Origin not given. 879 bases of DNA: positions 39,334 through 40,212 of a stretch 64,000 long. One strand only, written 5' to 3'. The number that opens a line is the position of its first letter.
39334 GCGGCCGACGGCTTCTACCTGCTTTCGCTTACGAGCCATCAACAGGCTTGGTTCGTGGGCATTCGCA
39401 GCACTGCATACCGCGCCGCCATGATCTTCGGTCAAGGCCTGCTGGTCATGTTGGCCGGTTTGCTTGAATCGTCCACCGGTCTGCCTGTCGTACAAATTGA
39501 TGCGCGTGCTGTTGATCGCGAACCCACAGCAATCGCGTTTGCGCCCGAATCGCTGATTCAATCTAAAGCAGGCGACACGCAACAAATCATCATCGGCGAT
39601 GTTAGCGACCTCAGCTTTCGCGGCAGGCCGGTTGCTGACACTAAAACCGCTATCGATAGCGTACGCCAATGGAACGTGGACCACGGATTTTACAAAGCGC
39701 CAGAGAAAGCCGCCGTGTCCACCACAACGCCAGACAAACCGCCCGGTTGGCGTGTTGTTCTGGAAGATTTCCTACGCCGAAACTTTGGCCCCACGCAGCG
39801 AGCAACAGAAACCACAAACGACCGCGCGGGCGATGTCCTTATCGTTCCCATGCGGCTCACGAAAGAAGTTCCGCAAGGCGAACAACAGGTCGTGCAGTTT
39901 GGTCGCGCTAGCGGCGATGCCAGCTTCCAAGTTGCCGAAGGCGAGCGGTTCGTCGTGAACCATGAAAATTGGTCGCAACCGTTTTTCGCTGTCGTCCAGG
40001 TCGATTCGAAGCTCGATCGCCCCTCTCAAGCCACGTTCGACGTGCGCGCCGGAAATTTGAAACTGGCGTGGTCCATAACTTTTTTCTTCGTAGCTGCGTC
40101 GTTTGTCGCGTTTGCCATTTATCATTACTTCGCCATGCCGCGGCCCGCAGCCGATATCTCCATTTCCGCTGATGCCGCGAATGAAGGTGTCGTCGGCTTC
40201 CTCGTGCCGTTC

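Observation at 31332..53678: A 22-kb locus that reads as a complete peptidoglycan scavenging and catabolism pathway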

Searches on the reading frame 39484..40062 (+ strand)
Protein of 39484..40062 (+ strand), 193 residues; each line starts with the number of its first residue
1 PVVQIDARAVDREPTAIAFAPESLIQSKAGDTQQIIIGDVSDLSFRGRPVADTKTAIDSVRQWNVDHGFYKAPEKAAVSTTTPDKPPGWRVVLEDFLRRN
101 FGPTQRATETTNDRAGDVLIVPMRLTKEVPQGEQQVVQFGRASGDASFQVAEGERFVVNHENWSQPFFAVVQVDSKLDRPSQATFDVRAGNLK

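Call 90: search_solved_structures(query=window:39484-40062:+, max_evalue=1)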
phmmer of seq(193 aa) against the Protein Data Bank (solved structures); distinct sequences matched with E-value up to 1: 18.
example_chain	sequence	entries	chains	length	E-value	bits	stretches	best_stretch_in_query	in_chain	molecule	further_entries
6uxu_A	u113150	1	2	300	0.012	18.7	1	68-147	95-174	Chlorothalonil hydrolytic dehalogenase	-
6u3t_A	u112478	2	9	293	0.22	14.5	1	45-107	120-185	Alpha-hemolysin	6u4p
21gf_A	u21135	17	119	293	0.22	14.5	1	45-107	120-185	Alpha-hemolysin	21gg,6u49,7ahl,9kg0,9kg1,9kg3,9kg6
4u6v_A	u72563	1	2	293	0.22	14.5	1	45-107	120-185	Alpha-hemolysin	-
9svz_A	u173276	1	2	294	0.22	14.5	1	45-107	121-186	Alpha-hemolysin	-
4idj_A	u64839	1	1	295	0.22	14.5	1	45-107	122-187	Alpha-hemolysin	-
3anz_A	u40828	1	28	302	0.23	14.5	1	45-107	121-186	Alpha-hemolysin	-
4yhd_A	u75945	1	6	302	0.23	14.5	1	45-107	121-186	Alpha-hemolysin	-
9shr_A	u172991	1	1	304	0.23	14.5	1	45-107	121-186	Alpha-hemolysin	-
3m4d_A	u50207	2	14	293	0.23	14.5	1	45-107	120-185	Alpha-hemolysin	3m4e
3m3r_A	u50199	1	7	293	0.24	14.4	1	45-107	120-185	Alpha-hemolysin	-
3m2l_A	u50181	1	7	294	0.24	14.4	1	45-107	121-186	Alpha-hemolysin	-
7o1q_A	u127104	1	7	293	0.36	13.8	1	50-107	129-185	Alpha-hemolysin hybridized Abeta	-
8jx2_H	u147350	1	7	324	0.57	13.2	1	70-107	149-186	alpha hemolysin fused with spy-tag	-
8jx3_H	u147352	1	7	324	0.62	13.1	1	70-107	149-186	alpha hemolysin fused with spy-tag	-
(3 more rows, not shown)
